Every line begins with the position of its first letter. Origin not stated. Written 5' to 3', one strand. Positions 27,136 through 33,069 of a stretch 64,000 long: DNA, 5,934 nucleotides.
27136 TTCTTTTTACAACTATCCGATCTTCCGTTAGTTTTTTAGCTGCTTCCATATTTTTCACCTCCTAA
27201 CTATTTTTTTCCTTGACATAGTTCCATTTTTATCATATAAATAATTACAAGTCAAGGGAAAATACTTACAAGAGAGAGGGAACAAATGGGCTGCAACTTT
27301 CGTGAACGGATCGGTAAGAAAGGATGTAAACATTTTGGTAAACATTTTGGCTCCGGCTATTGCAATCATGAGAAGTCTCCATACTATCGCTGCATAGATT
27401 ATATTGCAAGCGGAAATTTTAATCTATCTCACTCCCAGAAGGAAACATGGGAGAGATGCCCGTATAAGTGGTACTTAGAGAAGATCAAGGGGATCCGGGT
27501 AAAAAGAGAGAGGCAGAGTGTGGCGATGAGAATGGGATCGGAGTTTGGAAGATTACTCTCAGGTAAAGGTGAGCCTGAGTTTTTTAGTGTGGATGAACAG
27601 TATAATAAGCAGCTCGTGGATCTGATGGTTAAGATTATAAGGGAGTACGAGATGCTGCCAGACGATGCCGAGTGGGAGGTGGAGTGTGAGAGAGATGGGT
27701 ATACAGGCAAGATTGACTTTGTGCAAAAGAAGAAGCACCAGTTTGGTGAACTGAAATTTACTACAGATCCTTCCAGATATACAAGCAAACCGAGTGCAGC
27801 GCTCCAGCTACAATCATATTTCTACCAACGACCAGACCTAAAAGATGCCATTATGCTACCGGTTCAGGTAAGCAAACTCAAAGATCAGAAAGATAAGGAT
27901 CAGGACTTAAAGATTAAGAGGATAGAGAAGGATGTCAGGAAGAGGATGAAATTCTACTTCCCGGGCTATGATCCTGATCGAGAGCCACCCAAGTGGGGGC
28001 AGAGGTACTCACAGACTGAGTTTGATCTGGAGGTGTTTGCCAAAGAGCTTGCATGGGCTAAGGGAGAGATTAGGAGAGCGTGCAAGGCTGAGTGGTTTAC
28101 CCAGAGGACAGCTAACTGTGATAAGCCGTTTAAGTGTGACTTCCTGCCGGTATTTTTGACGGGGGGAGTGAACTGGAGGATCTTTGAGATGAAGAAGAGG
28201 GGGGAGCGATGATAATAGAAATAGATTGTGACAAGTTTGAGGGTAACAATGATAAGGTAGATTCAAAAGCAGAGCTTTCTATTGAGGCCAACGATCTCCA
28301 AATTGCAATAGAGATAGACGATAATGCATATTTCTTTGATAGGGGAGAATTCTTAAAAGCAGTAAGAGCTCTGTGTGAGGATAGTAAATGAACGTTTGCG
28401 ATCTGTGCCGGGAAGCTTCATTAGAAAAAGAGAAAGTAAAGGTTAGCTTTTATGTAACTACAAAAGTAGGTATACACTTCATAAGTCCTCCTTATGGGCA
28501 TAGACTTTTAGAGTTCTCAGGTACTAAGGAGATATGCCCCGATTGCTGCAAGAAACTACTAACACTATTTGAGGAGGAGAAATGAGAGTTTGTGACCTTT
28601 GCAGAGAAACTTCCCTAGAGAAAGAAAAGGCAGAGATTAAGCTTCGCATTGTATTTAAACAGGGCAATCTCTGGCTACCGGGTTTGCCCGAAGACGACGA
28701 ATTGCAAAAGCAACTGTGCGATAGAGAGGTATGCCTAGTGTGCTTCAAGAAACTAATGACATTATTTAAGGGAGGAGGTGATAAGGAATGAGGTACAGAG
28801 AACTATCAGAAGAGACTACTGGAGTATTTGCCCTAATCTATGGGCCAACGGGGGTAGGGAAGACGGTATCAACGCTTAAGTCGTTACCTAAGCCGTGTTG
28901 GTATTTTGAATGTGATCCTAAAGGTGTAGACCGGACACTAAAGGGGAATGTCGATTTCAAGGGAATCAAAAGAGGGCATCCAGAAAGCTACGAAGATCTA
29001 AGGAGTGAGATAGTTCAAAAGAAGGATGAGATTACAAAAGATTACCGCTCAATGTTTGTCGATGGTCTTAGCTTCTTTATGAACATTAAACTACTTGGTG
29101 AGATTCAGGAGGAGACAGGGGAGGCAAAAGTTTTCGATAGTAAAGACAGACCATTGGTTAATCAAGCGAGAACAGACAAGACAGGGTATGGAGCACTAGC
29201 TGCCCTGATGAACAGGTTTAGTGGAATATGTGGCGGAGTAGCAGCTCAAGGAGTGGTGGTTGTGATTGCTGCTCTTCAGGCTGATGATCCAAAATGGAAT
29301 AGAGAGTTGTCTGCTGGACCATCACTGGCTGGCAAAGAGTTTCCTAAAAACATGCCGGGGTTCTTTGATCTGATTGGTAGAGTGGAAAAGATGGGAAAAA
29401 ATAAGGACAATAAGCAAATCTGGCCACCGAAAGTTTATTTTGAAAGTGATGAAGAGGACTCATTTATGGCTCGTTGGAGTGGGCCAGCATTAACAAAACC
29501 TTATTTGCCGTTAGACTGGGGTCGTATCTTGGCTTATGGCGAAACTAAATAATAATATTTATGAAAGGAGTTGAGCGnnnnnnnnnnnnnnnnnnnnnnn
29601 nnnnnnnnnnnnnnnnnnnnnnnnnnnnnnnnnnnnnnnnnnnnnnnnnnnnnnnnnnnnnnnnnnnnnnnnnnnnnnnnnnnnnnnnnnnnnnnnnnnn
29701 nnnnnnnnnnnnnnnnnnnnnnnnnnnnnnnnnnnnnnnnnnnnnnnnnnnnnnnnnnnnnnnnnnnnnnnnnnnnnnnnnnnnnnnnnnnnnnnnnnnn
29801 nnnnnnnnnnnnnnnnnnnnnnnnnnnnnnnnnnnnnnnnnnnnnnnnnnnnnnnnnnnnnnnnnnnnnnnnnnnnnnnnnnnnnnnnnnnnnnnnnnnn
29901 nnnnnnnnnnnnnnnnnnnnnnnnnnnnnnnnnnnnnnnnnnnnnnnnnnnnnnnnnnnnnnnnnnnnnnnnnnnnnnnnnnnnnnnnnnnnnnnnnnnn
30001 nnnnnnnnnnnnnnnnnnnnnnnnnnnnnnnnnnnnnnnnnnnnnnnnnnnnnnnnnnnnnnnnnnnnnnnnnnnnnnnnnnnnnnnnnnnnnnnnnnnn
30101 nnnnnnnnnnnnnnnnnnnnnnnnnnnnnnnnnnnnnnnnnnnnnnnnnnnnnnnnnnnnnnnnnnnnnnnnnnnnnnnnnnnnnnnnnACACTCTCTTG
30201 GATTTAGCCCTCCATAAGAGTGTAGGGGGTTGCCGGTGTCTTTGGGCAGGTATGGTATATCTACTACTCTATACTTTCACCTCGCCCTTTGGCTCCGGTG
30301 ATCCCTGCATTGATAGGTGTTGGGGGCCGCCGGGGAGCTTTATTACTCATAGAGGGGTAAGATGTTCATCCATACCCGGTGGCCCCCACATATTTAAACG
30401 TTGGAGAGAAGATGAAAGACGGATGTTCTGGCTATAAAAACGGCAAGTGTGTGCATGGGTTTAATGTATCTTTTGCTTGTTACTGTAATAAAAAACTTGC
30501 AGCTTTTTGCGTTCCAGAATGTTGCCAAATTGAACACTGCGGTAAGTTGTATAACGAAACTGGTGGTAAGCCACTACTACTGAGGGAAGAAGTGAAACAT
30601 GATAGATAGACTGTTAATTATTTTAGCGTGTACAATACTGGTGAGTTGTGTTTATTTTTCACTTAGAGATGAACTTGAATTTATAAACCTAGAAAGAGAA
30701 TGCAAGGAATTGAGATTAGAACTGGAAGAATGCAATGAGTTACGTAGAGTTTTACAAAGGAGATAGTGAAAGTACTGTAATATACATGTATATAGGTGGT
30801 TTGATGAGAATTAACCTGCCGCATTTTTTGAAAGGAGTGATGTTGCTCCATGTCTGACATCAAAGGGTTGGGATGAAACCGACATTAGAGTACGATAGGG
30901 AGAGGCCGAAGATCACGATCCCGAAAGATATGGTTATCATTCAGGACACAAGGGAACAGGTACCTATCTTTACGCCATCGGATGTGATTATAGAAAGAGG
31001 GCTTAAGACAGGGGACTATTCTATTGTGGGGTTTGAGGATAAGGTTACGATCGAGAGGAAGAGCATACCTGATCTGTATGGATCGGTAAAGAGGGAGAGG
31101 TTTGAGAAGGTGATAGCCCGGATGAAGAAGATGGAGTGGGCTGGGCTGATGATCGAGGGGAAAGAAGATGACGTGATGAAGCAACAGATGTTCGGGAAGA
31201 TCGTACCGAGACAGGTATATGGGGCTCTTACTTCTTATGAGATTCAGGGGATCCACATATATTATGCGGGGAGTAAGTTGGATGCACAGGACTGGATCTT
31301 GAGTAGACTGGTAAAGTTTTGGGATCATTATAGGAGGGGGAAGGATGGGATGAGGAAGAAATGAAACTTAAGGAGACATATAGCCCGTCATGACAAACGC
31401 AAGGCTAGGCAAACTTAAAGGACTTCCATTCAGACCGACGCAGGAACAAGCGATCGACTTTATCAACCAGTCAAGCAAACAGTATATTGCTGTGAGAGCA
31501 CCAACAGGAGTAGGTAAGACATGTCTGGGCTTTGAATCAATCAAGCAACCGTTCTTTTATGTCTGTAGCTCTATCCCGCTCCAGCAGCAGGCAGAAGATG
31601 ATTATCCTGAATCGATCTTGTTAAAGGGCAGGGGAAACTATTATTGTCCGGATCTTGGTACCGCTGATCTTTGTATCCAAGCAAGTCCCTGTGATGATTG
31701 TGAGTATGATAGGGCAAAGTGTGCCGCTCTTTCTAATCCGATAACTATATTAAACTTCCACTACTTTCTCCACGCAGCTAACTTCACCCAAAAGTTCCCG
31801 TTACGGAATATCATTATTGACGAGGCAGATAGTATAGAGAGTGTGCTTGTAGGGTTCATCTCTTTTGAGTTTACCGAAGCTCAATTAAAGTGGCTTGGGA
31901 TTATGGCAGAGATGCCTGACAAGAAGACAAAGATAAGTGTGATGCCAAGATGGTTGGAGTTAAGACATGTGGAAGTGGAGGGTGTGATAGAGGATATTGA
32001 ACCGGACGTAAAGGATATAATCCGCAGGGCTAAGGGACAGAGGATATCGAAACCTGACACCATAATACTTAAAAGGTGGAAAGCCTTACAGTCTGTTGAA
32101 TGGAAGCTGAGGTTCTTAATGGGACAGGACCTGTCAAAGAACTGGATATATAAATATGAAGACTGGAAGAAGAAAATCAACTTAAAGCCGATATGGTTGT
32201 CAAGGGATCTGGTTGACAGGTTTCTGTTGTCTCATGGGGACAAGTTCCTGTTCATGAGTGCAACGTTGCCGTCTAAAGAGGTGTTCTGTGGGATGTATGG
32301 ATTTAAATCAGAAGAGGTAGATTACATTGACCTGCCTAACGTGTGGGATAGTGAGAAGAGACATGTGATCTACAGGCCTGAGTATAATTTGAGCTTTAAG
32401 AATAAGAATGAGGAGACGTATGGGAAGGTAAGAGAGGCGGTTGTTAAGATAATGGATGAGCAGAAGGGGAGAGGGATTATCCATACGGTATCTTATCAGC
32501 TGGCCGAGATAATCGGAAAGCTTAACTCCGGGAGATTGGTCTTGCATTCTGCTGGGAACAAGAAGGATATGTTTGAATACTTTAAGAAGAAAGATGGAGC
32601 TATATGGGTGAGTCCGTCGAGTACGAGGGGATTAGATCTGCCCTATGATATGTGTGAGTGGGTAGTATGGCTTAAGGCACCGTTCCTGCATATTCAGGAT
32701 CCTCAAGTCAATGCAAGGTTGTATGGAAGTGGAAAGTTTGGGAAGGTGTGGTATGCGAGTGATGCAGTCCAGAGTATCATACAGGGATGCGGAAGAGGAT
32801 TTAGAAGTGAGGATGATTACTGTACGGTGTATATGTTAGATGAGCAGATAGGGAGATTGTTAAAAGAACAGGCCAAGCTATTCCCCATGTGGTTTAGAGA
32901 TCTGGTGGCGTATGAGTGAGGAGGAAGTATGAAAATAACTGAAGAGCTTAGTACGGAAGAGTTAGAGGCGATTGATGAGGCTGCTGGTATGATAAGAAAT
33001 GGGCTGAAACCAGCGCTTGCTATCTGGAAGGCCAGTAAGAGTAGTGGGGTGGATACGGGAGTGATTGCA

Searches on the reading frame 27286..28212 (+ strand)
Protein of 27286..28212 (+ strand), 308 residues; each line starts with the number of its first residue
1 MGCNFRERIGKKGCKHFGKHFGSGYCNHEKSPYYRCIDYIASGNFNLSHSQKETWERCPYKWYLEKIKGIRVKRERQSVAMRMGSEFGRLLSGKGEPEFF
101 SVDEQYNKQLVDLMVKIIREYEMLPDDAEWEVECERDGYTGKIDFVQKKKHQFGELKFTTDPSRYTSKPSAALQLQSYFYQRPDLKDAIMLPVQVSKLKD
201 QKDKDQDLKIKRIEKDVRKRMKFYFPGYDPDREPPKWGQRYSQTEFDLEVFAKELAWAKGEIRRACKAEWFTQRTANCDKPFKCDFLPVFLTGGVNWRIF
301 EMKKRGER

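Call 34: search_protein_families(library=pfam, proteins=[window:27286-28212:+], max_evalue=0.01)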
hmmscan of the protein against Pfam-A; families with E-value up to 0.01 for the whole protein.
window:27286-28212:+ (308 aa): 1 family
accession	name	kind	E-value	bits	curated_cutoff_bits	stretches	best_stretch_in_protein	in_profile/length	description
PF12705.13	PDDEXK_1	-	6.6e-06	26.7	22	1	47-91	2-45/247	PD-(D/E)XK nuclease superfamily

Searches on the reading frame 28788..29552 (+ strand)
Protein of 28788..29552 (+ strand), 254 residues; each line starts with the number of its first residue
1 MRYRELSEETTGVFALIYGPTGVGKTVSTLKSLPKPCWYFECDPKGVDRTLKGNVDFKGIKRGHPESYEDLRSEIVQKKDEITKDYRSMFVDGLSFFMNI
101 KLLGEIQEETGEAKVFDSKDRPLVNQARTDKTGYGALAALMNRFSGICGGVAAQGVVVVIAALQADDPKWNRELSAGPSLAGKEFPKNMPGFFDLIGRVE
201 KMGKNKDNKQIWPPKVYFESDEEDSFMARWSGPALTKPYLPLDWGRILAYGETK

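Call 34: search_protein_families(library=pfam, proteins=[window:28788-29552:+], max_evalue=0.01)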
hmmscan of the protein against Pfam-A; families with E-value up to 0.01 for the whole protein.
window:28788-29552:+ (254 aa): 1 family
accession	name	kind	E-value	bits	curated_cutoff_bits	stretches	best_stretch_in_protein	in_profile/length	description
PF13479.12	AAA_24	-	1.3e-07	32.1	27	1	15-202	5-171/195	AAA domain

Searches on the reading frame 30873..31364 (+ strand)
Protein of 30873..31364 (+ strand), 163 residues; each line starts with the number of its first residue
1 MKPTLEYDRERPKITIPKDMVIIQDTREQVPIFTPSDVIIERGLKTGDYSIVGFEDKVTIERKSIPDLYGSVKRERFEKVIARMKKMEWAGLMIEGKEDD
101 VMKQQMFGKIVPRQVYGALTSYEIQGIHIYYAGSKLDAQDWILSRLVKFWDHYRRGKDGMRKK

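Call 34: search_protein_families(library=pfam, proteins=[window:30873-31364:+], max_evalue=0.01)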
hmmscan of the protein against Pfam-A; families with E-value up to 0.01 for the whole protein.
window:30873-31364:+ (163 aa): 1 family
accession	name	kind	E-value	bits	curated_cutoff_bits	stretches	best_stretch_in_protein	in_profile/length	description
PF02732.21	ERCC4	-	2e-11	44.4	24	1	39-143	22-138/140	ERCC4 domain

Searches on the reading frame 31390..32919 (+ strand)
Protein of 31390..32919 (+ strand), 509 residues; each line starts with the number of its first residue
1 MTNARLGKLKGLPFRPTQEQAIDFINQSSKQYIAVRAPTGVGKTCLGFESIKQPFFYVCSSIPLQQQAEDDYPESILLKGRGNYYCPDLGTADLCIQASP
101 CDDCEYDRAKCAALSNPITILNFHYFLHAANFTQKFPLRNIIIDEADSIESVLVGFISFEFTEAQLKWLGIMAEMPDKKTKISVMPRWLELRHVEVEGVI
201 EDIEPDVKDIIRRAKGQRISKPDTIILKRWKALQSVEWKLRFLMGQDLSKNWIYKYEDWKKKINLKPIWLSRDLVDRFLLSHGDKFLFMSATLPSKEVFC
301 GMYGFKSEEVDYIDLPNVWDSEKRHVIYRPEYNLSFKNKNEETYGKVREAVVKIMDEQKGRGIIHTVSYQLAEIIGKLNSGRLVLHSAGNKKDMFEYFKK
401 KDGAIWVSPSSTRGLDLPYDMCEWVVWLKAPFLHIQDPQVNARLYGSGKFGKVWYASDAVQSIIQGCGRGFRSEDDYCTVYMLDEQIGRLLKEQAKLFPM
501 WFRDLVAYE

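Call 34: search_protein_families(library=pfam, proteins=[window:31390-32919:+], max_evalue=0.01)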
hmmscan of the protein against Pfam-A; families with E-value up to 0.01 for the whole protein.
window:31390-32919:+ (509 aa): 4 families
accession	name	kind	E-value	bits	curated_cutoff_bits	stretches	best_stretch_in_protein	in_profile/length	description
PF13307.12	Helicase_C_2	-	1.4e-19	71.2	25.3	1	352-503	2-168/170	Helicase C-terminal domain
PF00270.35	DEAD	-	0.00056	20.1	26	0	15-46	1-30/167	DEAD/DEAH box helicase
PF04851.21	ResIII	-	0.0035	17.7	22.5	1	13-72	3-73/164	Type III restriction enzyme, res subunit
PF06733.21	DEAD_2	-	0.0055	16.8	21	1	99-166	101-172/172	DEAD_2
